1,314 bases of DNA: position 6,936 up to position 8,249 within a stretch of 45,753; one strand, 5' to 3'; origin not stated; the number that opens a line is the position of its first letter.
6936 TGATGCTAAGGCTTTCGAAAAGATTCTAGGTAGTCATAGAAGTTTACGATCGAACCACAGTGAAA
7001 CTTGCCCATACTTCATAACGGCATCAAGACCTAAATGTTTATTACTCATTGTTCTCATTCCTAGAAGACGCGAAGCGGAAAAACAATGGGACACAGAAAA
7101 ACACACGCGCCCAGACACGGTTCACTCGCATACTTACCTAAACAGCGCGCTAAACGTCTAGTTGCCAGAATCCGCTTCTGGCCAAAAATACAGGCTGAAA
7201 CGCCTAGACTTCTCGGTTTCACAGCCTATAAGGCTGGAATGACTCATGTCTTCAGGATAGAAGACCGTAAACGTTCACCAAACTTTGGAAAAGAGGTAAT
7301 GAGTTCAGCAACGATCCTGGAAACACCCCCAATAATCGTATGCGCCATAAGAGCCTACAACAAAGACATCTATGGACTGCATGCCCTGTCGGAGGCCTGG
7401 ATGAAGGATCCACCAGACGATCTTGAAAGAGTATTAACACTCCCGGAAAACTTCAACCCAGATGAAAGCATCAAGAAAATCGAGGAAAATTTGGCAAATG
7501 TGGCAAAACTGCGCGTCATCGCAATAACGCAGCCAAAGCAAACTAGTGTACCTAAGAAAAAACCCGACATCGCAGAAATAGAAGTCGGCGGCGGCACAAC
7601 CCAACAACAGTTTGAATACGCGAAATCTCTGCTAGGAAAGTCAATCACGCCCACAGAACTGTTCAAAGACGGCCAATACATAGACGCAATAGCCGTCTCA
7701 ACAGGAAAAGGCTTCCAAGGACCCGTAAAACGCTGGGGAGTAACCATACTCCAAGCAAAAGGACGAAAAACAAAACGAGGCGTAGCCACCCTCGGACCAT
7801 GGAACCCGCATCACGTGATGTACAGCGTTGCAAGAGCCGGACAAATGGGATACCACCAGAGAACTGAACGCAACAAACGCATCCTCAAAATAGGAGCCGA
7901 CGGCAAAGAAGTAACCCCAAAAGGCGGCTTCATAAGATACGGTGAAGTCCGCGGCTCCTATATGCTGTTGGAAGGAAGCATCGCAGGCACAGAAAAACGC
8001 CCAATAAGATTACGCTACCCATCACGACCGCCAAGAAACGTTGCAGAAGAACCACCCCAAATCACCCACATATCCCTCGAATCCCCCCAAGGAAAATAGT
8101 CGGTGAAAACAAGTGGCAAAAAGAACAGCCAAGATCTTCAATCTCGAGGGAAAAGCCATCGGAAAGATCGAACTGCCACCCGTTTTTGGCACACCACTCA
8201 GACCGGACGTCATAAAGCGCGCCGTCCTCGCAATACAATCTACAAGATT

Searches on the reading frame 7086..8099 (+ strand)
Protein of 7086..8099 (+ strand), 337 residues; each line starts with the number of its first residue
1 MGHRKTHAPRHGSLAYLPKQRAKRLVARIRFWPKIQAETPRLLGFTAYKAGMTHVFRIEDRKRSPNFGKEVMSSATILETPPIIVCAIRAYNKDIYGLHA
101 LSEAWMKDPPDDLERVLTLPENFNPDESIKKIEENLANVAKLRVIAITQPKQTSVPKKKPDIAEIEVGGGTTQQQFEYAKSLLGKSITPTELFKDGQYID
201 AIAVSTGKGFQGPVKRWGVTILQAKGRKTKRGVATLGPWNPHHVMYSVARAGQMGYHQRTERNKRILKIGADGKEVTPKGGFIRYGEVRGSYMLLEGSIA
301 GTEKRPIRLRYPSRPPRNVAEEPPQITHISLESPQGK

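Call 74: search_protein_families(library=pfam, proteins=[window:7086-8099:+], max_evalue=0.001)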
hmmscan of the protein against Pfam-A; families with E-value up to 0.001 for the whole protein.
window:7086-8099:+ (337 aa): 1 family
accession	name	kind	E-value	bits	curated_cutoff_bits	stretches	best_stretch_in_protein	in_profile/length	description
PF00297.29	Ribosomal_L3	-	2.9e-86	290.2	22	1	1-318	1-350/369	Ribosomal protein L3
